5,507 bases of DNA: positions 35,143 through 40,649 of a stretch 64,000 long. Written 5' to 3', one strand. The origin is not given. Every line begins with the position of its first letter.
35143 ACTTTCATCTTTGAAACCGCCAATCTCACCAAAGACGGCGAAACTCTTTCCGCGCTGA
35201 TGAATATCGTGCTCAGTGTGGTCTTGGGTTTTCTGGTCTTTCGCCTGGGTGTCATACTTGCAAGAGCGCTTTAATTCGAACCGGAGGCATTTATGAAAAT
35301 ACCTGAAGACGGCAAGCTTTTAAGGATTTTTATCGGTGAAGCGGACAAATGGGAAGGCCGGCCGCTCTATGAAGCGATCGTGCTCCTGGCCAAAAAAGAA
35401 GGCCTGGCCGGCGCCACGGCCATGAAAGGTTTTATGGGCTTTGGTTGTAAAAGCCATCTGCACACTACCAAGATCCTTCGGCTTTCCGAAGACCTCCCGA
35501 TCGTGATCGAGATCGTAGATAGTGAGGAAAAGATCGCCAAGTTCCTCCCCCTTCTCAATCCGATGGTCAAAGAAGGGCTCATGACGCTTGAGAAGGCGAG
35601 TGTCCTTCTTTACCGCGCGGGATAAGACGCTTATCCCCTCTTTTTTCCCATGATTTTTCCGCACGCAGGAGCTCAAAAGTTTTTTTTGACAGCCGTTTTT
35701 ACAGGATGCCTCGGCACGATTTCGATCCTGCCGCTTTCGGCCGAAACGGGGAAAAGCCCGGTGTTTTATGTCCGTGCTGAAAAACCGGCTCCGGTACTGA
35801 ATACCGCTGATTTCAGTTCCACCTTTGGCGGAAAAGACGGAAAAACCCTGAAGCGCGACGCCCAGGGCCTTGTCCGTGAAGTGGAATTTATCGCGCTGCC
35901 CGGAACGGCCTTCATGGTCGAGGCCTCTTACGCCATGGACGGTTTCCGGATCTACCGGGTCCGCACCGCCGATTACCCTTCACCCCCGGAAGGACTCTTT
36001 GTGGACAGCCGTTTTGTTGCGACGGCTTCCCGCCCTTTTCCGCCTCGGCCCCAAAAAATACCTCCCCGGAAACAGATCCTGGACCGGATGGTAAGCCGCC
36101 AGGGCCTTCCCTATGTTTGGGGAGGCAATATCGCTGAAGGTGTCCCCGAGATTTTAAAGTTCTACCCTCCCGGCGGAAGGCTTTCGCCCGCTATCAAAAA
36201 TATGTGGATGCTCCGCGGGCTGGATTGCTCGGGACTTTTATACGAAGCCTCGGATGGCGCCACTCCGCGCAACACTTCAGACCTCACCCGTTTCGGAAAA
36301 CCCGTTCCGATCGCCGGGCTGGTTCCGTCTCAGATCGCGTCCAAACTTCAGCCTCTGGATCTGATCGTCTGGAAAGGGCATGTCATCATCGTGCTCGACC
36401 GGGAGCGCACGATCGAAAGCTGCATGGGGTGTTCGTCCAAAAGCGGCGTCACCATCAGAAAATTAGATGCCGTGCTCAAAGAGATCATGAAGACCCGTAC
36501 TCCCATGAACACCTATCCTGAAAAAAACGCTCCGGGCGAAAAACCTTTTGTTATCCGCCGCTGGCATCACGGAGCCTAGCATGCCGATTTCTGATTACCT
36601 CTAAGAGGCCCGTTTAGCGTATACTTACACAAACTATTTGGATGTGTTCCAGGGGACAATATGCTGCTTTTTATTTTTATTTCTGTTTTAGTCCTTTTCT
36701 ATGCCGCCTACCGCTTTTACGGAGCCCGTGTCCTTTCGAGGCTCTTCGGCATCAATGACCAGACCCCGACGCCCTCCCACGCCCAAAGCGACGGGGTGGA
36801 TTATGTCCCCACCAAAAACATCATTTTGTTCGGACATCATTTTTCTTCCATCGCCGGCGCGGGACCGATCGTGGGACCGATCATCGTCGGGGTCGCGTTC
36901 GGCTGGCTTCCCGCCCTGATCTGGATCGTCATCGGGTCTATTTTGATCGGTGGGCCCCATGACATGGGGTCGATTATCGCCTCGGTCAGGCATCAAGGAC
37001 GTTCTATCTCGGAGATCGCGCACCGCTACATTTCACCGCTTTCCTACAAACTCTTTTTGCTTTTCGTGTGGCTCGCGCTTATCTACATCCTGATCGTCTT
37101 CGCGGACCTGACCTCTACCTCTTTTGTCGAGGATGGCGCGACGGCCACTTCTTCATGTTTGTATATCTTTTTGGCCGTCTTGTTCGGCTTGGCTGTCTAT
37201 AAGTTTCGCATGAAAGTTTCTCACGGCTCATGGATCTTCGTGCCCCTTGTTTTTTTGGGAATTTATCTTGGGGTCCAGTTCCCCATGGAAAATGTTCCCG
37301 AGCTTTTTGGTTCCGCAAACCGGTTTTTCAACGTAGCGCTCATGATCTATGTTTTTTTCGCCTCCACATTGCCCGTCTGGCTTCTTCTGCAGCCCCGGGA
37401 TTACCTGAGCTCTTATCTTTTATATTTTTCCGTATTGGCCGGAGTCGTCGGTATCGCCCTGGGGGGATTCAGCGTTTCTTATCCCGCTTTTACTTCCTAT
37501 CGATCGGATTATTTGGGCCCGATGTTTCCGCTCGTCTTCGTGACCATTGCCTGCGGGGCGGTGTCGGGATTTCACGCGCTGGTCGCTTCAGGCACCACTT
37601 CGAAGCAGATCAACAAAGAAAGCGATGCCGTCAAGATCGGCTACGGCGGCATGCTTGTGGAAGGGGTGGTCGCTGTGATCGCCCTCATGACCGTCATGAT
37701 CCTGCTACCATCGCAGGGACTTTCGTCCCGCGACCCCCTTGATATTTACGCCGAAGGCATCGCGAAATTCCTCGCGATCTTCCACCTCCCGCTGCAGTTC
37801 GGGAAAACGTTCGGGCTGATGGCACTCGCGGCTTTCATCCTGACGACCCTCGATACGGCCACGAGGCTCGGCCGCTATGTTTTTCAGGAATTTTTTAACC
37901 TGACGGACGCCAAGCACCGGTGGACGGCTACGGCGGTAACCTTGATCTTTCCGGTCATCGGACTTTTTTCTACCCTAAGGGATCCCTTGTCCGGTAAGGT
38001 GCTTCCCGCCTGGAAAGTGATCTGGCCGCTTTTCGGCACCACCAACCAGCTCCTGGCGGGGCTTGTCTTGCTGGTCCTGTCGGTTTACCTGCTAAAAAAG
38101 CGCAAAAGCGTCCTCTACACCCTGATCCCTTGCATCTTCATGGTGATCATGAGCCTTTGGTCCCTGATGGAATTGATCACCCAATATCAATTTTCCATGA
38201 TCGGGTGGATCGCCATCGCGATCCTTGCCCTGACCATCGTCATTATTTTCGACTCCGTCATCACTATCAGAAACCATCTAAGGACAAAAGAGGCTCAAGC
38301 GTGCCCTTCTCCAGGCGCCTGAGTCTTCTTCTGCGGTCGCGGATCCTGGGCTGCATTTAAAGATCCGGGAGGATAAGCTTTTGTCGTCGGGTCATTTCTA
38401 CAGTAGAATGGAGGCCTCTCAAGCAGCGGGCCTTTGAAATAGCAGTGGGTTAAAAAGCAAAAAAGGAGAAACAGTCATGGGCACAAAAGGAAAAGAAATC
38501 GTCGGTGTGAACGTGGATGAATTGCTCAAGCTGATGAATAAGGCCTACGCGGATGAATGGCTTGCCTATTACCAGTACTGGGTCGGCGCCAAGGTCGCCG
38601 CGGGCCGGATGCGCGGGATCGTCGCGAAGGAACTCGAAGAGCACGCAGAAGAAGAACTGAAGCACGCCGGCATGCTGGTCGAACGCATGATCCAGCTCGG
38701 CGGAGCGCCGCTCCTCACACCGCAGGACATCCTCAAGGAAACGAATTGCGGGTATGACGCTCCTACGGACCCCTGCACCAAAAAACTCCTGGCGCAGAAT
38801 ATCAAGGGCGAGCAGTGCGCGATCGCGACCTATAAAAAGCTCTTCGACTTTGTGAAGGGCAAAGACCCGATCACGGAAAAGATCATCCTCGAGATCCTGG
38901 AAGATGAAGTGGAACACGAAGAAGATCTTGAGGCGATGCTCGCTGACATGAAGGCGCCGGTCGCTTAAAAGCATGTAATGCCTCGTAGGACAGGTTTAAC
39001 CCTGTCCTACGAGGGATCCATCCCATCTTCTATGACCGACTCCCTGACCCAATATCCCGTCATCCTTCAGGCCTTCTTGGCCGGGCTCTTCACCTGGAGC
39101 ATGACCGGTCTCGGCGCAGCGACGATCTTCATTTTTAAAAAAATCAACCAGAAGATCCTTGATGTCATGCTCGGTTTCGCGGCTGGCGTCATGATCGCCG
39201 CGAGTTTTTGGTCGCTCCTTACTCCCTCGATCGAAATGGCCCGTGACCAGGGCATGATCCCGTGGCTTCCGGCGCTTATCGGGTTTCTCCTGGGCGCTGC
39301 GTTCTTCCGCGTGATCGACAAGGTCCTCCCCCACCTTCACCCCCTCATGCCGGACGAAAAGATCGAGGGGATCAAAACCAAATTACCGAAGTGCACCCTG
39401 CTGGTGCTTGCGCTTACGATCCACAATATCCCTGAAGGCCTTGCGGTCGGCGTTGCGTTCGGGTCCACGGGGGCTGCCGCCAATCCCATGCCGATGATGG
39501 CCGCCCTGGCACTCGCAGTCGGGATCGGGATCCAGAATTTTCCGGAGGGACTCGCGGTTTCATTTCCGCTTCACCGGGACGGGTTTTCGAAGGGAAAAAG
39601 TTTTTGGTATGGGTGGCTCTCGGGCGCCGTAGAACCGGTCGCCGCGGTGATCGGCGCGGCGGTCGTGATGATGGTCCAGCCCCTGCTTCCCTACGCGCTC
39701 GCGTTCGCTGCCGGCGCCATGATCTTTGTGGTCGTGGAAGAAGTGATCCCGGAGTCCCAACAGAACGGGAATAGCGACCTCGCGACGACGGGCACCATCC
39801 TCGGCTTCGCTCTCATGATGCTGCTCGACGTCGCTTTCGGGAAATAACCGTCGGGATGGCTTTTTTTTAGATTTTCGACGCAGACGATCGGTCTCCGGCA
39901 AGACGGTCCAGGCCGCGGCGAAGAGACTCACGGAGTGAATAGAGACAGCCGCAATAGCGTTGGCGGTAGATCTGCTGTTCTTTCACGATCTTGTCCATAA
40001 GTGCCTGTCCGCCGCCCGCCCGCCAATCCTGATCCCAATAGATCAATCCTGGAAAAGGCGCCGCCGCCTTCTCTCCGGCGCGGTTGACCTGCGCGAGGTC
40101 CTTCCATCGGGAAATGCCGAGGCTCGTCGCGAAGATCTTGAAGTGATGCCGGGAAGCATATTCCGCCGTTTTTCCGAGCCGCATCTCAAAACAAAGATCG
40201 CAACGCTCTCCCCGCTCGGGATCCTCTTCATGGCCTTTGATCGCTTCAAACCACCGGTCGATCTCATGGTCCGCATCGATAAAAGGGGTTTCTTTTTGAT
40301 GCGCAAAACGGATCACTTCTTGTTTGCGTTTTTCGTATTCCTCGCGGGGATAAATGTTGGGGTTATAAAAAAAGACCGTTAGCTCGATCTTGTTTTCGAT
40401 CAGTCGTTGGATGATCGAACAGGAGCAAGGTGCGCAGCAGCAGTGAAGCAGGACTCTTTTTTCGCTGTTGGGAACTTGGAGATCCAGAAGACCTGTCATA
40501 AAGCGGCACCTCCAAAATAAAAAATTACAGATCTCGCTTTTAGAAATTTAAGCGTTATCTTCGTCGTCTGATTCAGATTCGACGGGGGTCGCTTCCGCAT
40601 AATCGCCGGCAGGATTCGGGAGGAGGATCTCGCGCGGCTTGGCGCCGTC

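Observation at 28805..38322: Long co-directional accessory operon coupling a B12-radical-SAM enzyme to TspO, DUF486, an ICMT-like methyltransferase and a flavin reductase, ending in crcB-DUF190-NlpC/P60-cstA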

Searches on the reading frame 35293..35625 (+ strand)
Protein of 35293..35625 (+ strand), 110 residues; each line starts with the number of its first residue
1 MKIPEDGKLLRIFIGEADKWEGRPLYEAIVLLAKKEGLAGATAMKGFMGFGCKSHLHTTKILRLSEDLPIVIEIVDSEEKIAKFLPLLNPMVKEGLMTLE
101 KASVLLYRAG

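Call 4: search_protein_families(library=pfam, proteins=[window:35293-35625:+], max_evalue=0.01)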
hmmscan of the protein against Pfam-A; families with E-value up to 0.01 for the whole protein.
window:35293-35625:+ (110 aa): 1 family
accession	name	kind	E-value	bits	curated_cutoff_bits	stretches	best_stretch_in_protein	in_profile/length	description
PF02641.20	DUF190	-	2.1e-40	137.3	23.4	1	8-104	1-97/97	Uncharacterized ACR, COG1993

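Call 5: search_protein_families(library=ncbifam, proteins=[window:35293-35625:+], max_evalue=0.01)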
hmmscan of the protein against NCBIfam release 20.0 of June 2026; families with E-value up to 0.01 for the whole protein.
window:35293-35625:+ (110 aa): 0 families

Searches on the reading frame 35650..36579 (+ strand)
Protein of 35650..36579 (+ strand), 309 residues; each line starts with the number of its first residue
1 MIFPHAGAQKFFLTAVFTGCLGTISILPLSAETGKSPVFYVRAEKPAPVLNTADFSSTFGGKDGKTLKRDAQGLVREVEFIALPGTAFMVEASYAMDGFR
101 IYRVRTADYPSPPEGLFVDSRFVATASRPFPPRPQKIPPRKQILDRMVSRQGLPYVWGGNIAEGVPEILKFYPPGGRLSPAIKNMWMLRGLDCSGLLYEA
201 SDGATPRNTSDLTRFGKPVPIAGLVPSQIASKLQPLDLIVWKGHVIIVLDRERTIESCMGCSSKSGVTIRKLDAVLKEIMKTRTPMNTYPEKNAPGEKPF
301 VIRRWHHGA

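Call 20: search_protein_families(library=pfam, proteins=[window:35650-36579:+], max_evalue=0.01)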
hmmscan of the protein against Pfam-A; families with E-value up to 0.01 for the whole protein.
window:35650-36579:+ (309 aa): 1 family
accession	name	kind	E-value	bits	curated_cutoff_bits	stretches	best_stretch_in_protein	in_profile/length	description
PF00877.26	NLPC_P60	-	0.0035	17.7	23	0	152-258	1-81/105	NlpC/P60 family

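Call 52: search_protein_families(library=ncbifam, proteins=[window:35650-36579:+], max_evalue=0.001)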
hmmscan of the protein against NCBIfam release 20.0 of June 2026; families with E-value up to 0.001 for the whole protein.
window:35650-36579:+ (309 aa): 0 families

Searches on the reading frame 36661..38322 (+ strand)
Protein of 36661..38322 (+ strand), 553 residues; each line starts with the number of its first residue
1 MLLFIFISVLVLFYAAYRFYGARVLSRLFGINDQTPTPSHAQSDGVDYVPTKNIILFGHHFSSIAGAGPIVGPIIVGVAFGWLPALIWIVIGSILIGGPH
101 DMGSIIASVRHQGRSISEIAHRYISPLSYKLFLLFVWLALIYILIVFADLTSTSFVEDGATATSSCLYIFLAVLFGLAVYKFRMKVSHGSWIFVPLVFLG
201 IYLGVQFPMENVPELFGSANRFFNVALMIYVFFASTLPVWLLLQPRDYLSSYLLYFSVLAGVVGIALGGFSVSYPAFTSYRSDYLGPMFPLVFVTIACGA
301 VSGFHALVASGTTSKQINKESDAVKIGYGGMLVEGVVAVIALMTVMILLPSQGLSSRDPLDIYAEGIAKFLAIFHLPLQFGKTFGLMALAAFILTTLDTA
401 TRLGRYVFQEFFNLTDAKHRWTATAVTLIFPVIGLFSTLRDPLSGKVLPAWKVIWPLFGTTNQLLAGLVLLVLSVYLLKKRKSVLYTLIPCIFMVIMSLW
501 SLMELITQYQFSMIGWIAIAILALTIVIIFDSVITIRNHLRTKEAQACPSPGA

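Call 20: search_protein_families(library=pfam, proteins=[window:36661-38322:+], max_evalue=0.01)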
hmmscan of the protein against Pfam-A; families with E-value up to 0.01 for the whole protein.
window:36661-38322:+ (553 aa): 1 family
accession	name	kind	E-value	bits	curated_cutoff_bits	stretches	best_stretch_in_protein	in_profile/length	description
PF02554.20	CstA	-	2e-144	482.8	27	2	4-351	4-357/560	Carbon starvation protein CstA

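Call 52: search_protein_families(library=ncbifam, proteins=[window:36661-38322:+], max_evalue=0.001)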
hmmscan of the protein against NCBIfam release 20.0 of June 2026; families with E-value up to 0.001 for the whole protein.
window:36661-38322:+ (553 aa): 1 family
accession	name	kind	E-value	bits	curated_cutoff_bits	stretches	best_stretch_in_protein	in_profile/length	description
NF011590.0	PRK15015.1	equivalog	6.9e-73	246.2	1188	2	3-364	35-401/701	pyruvate/proton symporter CstA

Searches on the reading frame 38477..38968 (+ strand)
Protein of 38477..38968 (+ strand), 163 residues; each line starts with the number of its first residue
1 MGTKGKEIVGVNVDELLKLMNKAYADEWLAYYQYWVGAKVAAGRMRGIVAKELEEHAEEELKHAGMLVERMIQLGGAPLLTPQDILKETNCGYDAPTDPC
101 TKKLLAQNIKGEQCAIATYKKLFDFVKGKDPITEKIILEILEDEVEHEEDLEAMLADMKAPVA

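Call 20: search_protein_families(library=pfam, proteins=[window:38477-38968:+], max_evalue=0.01)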
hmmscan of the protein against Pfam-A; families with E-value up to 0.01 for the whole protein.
window:38477-38968:+ (163 aa): 3 families
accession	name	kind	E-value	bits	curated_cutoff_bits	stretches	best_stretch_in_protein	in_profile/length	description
PF00210.30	Ferritin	-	8.7e-27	94.2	24.5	1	18-159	2-140/142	Ferritin-like domain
PF02915.23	Rubrerythrin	-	1.2e-09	39.1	22.8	2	103-159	1-57/137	Rubrerythrin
PF03232.19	COQ7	-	0.00018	21.7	23.5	0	104-158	6-59/169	Ubiquinone biosynthesis protein COQ7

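Call 52: search_protein_families(library=ncbifam, proteins=[window:38477-38968:+], max_evalue=0.001)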
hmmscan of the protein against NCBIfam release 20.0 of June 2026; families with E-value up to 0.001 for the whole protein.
window:38477-38968:+ (163 aa): 4 families
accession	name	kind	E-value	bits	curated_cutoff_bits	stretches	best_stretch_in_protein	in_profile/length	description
NF040955.1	Arch_DPS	equivalog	8.7e-22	77.6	250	1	9-157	11-161/177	DNA protection during starvation protein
NF009990.0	PRK13456.1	equivalog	2.5e-21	76.1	158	1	9-156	16-165/188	DNA protection protein DPS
TIGR00754.1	bfr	equivalog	1.6e-07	31.4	125.55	1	15-156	6-139/157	bacterioferritin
TIGR04535.1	ferrit_encaps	subfamily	0.00022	21.1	125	0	105-148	19-59/114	encapsulin-associated ferritin-like protein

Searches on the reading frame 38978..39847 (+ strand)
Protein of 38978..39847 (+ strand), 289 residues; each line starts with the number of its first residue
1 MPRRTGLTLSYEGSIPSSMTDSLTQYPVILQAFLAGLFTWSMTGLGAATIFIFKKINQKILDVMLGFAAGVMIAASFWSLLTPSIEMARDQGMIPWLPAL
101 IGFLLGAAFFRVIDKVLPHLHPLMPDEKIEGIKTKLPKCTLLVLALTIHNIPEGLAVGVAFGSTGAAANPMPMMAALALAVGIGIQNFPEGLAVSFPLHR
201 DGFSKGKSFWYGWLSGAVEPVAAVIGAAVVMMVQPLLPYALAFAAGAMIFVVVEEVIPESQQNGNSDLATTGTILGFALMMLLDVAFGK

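Call 20: search_protein_families(library=pfam, proteins=[window:38978-39847:+], max_evalue=0.01)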
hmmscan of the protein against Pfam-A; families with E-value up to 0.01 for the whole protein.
window:38978-39847:+ (289 aa): 1 family
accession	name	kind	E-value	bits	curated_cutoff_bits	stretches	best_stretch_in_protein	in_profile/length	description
PF02535.28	Zip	-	1.4e-24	87.4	35.1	2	140-283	179-322/323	ZIP Zinc transporter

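Call 52: search_protein_families(library=ncbifam, proteins=[window:38978-39847:+], max_evalue=0.001)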
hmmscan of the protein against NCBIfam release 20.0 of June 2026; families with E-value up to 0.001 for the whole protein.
window:38978-39847:+ (289 aa): 2 families
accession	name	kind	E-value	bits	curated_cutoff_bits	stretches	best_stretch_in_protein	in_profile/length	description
NF003243.0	PRK04201.1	equivalog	6.1e-44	150.3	252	1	29-282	5-260/266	zinc transporter ZupT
TIGR00820.1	zip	subfamily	0.00099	18.3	231.15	0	48-90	40-82/324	ZIP zinc/iron transport family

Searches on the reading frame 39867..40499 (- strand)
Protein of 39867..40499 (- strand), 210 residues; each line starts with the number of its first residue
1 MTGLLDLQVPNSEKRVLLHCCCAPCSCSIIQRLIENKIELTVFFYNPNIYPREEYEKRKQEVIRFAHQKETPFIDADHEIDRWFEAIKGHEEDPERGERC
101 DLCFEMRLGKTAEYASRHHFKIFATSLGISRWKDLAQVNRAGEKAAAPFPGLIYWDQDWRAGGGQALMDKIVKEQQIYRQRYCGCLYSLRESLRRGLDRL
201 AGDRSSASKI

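Call 20: search_protein_families(library=pfam, proteins=[window:39867-40499:-], max_evalue=0.01)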
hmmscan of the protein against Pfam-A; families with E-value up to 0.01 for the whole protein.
window:39867-40499:- (210 aa): 1 family
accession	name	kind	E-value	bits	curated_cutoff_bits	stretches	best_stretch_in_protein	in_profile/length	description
PF02677.20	QueH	-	3.9e-62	209.9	23.5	1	16-191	1-175/175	Epoxyqueuosine reductase QueH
